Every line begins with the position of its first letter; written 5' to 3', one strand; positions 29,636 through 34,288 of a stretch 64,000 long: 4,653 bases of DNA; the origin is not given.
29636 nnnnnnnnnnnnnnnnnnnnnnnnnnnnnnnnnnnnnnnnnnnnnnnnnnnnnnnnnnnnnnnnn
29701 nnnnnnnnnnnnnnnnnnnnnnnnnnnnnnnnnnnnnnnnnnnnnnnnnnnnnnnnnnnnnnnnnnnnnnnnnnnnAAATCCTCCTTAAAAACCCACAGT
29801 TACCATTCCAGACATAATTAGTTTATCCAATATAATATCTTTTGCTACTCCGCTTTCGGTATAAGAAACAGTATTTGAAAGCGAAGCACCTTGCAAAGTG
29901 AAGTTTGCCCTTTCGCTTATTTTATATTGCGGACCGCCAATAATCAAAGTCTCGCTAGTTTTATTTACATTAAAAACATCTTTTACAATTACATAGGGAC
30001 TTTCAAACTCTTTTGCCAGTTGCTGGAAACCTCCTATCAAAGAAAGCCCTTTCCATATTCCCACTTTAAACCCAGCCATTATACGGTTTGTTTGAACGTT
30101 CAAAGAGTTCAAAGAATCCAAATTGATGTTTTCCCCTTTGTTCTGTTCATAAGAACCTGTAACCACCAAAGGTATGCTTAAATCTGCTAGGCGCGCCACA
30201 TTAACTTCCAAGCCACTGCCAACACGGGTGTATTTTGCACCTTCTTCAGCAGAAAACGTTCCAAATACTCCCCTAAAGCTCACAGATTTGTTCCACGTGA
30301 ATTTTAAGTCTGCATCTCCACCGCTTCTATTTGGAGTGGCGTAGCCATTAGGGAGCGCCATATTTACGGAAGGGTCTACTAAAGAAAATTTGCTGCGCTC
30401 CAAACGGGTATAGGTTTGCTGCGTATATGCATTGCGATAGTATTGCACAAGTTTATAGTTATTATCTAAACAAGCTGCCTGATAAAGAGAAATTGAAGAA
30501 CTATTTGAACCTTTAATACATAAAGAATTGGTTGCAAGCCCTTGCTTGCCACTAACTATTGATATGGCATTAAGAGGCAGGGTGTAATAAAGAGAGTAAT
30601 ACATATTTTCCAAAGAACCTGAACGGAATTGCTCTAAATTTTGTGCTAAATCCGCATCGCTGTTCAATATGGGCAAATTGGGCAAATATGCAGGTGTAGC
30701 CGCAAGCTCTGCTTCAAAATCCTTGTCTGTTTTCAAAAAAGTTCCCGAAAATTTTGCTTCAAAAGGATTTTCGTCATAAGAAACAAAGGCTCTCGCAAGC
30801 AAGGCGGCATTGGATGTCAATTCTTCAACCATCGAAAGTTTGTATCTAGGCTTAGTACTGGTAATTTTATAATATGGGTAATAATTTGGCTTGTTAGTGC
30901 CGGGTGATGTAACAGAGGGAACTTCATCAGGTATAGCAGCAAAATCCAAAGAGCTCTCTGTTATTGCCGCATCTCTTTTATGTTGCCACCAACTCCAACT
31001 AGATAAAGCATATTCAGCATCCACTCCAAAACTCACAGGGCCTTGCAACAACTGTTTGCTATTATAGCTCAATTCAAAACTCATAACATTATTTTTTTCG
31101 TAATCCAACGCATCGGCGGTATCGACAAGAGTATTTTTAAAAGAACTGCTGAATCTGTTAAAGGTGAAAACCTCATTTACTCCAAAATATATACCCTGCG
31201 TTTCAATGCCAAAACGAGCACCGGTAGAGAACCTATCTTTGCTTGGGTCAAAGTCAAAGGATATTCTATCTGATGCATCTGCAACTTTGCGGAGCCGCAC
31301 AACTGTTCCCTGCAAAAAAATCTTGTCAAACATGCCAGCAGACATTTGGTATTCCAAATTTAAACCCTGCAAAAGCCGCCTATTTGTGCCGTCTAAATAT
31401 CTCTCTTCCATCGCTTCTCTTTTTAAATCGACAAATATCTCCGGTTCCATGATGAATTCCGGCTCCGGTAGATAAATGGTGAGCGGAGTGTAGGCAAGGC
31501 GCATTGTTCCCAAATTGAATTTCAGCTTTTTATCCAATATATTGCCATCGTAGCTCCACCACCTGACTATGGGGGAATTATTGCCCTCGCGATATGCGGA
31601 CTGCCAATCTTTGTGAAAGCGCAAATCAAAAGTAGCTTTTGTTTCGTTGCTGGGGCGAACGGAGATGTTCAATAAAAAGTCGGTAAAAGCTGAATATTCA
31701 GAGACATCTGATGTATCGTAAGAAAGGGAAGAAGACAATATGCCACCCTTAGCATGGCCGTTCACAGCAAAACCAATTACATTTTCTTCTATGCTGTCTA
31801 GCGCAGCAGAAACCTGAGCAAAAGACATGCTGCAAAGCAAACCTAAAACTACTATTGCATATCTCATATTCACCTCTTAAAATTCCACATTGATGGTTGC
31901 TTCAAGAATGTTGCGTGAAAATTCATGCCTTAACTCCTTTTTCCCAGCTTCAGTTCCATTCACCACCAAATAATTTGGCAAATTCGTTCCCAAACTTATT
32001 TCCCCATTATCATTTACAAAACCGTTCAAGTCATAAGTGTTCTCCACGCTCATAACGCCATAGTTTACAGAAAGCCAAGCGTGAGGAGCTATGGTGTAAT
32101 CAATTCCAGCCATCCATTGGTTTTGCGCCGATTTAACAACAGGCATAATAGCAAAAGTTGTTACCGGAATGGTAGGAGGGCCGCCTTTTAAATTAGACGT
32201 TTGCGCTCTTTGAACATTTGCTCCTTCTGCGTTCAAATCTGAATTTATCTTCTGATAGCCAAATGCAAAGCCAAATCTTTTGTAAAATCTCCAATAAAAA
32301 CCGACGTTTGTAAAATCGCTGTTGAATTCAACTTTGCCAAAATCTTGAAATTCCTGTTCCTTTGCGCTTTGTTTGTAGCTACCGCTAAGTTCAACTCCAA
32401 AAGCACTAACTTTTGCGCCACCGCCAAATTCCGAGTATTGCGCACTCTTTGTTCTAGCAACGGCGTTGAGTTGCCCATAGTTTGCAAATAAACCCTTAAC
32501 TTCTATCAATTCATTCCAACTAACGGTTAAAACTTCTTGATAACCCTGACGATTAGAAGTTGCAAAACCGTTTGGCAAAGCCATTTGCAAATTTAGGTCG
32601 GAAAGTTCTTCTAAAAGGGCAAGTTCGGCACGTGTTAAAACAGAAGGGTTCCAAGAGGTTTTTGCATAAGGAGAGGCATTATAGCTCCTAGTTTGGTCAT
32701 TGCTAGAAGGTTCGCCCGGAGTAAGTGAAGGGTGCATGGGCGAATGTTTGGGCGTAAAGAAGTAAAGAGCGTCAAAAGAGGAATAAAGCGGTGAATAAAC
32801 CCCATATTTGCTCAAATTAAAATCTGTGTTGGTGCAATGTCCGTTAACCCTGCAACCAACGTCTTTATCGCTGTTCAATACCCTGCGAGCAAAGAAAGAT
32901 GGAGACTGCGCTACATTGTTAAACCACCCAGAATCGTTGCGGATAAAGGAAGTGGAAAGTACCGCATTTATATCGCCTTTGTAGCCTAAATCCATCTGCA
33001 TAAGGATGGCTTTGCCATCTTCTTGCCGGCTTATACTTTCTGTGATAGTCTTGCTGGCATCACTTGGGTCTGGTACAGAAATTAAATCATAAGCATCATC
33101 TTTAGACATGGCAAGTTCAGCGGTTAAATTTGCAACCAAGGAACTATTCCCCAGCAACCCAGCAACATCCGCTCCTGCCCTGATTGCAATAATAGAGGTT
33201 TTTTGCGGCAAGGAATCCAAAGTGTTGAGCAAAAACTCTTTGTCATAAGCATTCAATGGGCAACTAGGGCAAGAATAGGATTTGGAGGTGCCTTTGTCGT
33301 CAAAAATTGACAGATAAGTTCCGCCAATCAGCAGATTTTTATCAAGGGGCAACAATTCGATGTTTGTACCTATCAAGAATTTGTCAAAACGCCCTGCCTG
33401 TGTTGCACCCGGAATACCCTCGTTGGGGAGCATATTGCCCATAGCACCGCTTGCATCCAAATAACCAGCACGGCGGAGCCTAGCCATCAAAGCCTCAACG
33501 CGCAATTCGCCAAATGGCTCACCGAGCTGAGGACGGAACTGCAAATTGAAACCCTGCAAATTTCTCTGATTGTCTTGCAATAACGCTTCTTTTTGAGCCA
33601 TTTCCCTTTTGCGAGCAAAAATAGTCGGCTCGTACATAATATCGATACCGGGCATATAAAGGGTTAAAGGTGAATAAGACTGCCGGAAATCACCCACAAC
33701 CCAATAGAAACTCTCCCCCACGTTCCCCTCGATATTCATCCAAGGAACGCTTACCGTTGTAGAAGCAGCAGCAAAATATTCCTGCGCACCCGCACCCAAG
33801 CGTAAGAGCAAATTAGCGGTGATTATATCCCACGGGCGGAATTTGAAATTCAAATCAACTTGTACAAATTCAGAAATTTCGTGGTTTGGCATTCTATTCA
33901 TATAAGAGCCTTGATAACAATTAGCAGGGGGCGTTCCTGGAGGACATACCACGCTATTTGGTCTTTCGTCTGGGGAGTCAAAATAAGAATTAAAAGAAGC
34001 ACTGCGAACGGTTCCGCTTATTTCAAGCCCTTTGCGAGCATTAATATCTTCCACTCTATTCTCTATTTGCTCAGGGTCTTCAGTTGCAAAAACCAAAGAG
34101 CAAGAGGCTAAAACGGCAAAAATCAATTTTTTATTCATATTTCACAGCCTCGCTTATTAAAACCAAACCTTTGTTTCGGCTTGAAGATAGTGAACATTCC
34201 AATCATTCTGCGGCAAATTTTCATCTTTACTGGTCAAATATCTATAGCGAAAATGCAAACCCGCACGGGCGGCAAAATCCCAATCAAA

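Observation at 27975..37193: Six-gene operon built around three paralogous giant OMP-like proteins of no family I can name, with CBM-like, Cys-rich lipoprotein and dead-GH18 partners, directly downstream of the cellulases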

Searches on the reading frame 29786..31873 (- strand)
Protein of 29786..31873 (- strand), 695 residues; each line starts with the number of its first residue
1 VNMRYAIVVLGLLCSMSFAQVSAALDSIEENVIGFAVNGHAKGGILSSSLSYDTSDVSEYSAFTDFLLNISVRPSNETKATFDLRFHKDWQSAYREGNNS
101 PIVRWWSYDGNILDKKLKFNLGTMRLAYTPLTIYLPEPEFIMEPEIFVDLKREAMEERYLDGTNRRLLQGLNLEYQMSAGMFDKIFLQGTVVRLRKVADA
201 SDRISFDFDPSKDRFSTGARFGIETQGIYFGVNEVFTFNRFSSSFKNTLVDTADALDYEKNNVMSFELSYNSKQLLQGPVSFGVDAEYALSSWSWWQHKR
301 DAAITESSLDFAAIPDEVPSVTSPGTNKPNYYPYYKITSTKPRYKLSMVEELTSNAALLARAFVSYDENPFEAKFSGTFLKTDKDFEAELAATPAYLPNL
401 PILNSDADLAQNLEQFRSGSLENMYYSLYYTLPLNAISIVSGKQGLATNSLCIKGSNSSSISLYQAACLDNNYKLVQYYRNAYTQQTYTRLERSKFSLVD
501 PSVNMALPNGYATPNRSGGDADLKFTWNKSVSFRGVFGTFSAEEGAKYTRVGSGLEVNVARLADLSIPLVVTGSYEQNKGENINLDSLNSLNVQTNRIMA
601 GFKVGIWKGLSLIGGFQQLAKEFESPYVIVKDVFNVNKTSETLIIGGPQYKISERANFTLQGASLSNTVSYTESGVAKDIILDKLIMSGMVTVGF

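Call 4: search_protein_families(library=pfam, proteins=[window:29786-31873:-], max_evalue=0.1)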
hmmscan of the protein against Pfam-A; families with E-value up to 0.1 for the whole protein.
window:29786-31873:- (695 aa): 0 families

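Call 5: search_protein_families(library=ncbifam, proteins=[window:29786-31873:-], max_evalue=0.1)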
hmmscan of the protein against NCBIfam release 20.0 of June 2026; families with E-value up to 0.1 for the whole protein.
window:29786-31873:- (695 aa): 0 families

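Call 11: find_homologous_proteins(query=window:29786-31873:-)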
Query window:29786-31873:- (695 aa): 147 proteins with E <= 0.001 among 8000 candidates; the best 120 are listed.
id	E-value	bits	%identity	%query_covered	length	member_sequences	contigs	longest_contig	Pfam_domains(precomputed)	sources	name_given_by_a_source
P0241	0.0e+0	1552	100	100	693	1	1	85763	-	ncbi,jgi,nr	ncbi:MAG: hypothetical protein LBC64_09490 [Fibromonadaceae bacterium]|jgi:hypothetical protein|nr:h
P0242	0.0e+0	1215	79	100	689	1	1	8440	-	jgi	jgi:hypothetical protein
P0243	0.0e+0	1189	78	100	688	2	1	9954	-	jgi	-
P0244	0.0e+0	1043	69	100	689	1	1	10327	-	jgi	jgi:hypothetical protein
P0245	0.0e+0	1032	68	100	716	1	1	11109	-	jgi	-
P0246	0.0e+0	1032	68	100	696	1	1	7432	-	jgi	-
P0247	0.0e+0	1029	68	100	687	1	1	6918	-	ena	-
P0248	0.0e+0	1029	68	100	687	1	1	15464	-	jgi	-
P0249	0.0e+0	1026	69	100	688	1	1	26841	-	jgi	-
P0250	0.0e+0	1024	69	100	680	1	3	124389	-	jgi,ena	-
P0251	0.0e+0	1019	69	100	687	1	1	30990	-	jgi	jgi:hypothetical protein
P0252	0.0e+0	1018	68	100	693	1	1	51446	-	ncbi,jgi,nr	ncbi:MAG: hypothetical protein LBC87_10050 [Fibromonadaceae bacterium]|jgi:hypothetical protein|nr:h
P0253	0.0e+0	1013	69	100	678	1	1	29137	-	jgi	-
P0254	0.0e+0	1011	69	100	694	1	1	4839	-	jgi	-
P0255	1.0e-296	1004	69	98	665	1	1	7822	-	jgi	-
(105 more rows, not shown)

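Call 52: search_protein_families(library=pfam, alignment_id=A3, max_evalue=0.05)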
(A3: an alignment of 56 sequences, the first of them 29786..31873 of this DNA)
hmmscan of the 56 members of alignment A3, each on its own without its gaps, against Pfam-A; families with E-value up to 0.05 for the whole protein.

A. member 1, window:29786-31873:- (695 aa): 0 families

B. families by the number of members that match (of 56 scanned): 4 families
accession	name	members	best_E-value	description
PF13505.12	OMP_b-brl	2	0.0021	Outer membrane protein beta-barrel domain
PF22081.2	SwaI-like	1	0.0046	SwaI restriction endonuclease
PF16783.10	FANCM-MHF_bd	1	0.031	FANCM to MHF binding domain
PF03065.20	Glyco_hydro_57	1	0.048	Glycosyl hydrolase family 57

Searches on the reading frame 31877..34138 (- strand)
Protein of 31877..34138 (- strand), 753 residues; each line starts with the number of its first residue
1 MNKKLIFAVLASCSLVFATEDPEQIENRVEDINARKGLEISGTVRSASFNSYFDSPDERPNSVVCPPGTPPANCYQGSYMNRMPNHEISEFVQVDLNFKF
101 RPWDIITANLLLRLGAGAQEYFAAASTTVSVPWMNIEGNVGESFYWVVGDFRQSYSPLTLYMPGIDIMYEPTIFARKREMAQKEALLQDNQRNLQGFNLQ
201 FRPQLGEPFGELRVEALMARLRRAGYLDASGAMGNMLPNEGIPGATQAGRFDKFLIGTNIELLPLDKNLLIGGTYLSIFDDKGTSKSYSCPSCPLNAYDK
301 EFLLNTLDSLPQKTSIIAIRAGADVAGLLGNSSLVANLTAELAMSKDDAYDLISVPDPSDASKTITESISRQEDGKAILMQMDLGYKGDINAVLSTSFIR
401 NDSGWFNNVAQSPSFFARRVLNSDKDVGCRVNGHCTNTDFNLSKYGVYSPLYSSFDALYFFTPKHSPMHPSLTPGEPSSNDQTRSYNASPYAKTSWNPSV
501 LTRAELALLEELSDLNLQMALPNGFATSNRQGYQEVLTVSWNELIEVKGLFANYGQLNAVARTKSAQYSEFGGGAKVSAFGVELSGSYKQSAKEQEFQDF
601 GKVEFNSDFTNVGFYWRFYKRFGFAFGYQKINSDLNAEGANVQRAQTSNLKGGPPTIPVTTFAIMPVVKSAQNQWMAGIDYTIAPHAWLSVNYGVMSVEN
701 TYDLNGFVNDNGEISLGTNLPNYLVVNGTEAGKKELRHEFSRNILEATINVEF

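Call 4: search_protein_families(library=pfam, proteins=[window:31877-34138:-], max_evalue=0.1)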
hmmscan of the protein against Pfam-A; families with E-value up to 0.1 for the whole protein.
window:31877-34138:- (753 aa): 0 families

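Call 5: search_protein_families(library=ncbifam, proteins=[window:31877-34138:-], max_evalue=0.1)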
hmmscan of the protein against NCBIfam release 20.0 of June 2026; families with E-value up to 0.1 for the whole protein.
window:31877-34138:- (753 aa): 1 family
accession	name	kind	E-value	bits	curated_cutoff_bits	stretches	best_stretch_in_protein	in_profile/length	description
TIGR03885.1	flavin_revert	hypoth_equivalog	0.049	12.8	398.7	0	119-176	24-81/315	TIGR03885 family FMN-dependent LLM class oxidoreductase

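Call 9: find_homologous_proteins(query=window:31877-34138:-)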
Query window:31877-34138:- (753 aa): 677 proteins with E <= 0.001 among 8000 candidates; the best 120 are listed.
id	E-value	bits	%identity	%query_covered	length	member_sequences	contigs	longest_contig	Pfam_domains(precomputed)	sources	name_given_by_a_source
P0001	0.0e+0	1336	80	100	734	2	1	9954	-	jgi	-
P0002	0.0e+0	1264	75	100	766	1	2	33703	-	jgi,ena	-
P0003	0.0e+0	1252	75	100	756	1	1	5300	-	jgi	-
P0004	0.0e+0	1238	74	100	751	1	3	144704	-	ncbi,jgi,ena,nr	ncbi:MAG: hypothetical protein FWF67_08605 [Fibromonadales bacterium]|nr:hypothetical protein [Fibro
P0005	0.0e+0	1235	73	100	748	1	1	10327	-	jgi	jgi:hypothetical protein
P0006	0.0e+0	1223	73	100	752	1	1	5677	-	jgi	-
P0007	0.0e+0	1213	73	100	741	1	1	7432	-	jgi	-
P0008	0.0e+0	1187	72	100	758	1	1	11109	-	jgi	-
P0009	0.0e+0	1186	72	100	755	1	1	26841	-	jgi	-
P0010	0.0e+0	1177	71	100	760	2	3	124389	-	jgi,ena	-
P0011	0.0e+0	1172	72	100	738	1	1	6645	-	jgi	jgi:hypothetical protein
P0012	0.0e+0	1168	71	100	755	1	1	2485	-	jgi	-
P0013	0.0e+0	1166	69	100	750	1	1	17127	-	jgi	-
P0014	0.0e+0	1162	71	100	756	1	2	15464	-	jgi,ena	-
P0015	0.0e+0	1150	70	100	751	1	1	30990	-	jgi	jgi:hypothetical protein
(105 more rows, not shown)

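Call 24: search_solved_structures(query=A1, max_evalue=10)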
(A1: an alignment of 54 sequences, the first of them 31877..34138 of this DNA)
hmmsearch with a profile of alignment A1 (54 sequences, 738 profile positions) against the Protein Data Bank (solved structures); distinct sequences matched with E-value up to 10: 1.
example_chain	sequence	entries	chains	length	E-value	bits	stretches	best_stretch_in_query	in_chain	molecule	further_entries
6y1w_A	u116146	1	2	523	0.15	13.5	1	604-640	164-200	Putative tryptophan halogenase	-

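Call 39: predict_structure(alignment_id=A1)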
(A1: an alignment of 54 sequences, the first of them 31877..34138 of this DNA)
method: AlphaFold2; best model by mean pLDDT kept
length: 753 residues; sequences in the alignment: 54
mean_pLDDT: 66.7   pTM: 0.65
mean pLDDT of the five models: 66.7, 65.1, 58.8, 57.3, 54.4
residues with pLDDT >= 90: 18; 70-90: 367; 50-70: 175; < 50: 193
segments of 3 or more residues with pLDDT < 50: 1-24, 75-84, 118-126, 159-172, 224-248, 299-308, 412-428, 440-477, 481-498, 519-527, 652-660
pLDDT, mean of each block of 10 residues (from residue 1): 43 40 49 67 75 62 56 47 54 80 83 62 48 81 86 60 43 53 52 81 85 88 47 40 48 83 87 86 63 50 46 83 87 87 80 69 64 83 88 88 72 43 43 53 44 39 40 44 42 41 62 51 49 87 86 73 77 85 83 81 83 83 84 82 70 42 72 82 77 80 81 71 70 80 75 77
secondary structure, 60 per line:
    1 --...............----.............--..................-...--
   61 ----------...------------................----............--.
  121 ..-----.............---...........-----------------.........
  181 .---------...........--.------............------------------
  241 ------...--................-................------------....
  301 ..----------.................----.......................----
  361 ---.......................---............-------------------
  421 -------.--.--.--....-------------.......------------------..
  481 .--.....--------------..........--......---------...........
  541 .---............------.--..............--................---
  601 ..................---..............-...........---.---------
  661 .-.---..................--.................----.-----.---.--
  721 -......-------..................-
elements in order (helices of 4 or more, strands of 3 or more residues): H3-17 H22-34 E37-54 E86-101 E106-117 E128-140 E144-154 H172-181 E191-201 E211-222 E252-263 H264-267 E269-281 H297-302 E313-324 H325-329 E334-356 E364-386 E390-401 H454-460 H484-488 H503-512 H515-520 E530-541 E545-556 E566-579 E582-597 E601-618 E622-635 H637-647 E667-684 E687-703 H722-727 E735-752

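Call 45: fold_search(model_id=the predicted structure, library=pdb)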
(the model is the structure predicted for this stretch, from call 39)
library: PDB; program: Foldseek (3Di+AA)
matches with E <= 10: 737; with E <= 0.001: 271
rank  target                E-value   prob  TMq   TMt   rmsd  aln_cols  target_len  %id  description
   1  9fy9_D                9.9e-10  1.00  0.27  0.29  19.7       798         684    8  Cryo-EM structure of the type 1 chaperone-usher pilus FimD-tip complex (FimDHGFC) - Conformer 1 (released 2025-06-04)
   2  3ohn_B                1.1e-09  1.00  0.31  0.45  14.3       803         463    7  Crystal structure of the FimD translocation domain (released 2011-06-01)
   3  3rfz_B                1.1e-09  1.00  0.31  0.30  15.4       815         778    7  Crystal structure of the FimD usher bound to its cognate FimC:FimH substrate (released 2011-06-01)
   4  6r2q_B                1.2e-09  1.00  0.34  0.38  17.5       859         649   10  Structure of the Mtr complex (released 2020-04-22)
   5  5ldv                  1.2e-09  1.00  0.27  0.44  13.6       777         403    9  Crystal Structures of MOMP from Campylobacter jejuni (released 2016-10-26)
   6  3rfz_E                1.3e-09  1.00  0.34  0.33  12.2       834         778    7  Crystal structure of the FimD usher bound to its cognate FimC:FimH substrate (released 2011-06-01)
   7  5ldt_A                1.6e-09  1.00  0.29  0.47  11.8       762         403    9  Crystal Structures of MOMP from Campylobacter jejuni (released 2016-10-26)
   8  3ohn_A                5.4e-09  1.00  0.27  0.40  17.1       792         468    7  Crystal structure of the FimD translocation domain (released 2011-06-01)
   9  9fw9_D                5.4e-09  1.00  0.25  0.28  21.4       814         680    7  Cryo-EM structure of the type 1 pilus assembly platform as part of the FimA-bound chaperone-usher pilus complex (FimDH (released 2025-06-04)
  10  4xnk                  1.4e-08  1.00  0.28  0.44  13.8       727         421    8  X-ray structure of AlgE1 (released 2015-06-03)
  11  6e14_D                2.6e-08  1.00  0.29  0.27  16.3       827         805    7  Handover mechanism of the growing pilus by the bacterial outer membrane usher FimD (released 2018-10-17)
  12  5d5d                  4.3e-08  1.00  0.26  0.40  13.5       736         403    8  In meso in situ serial X-ray crystallography structure of AlgE at 100 K (released 2016-01-13)
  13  9fx8_D                5.3e-08  1.00  0.33  0.37  13.0       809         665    8  Cryo-EM structure of the FimI-bound type 1 pilus assembly platform complex - Local refinement (released 2025-06-04)
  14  4xnl                  9.3e-08  1.00  0.26  0.40  14.7       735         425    9  X-ray structure of AlgE2 (released 2015-06-03)
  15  2vqi_B                9.8e-08  1.00  0.28  0.40  17.3       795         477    7  Structure of the P pilus usher (PapC) translocation pore (released 2008-05-27)
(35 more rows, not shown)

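Call 50: search_protein_families(library=pfam, alignment_id=A1, max_evalue=0.05)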
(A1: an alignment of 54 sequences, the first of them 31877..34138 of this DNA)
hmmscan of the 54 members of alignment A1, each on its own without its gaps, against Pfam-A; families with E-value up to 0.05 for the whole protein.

A. member 1, window:31877-34138:- (753 aa): 0 families

B. families by the number of members that match (of 54 scanned): 3 families
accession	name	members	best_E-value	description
PF13505.12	OMP_b-brl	29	5.6e-07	Outer membrane protein beta-barrel domain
PF13609.12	Porin_4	13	9.6e-06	Gram-negative porin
PF22612.2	GH113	1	0.02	Glycoside Hydrolase Family 113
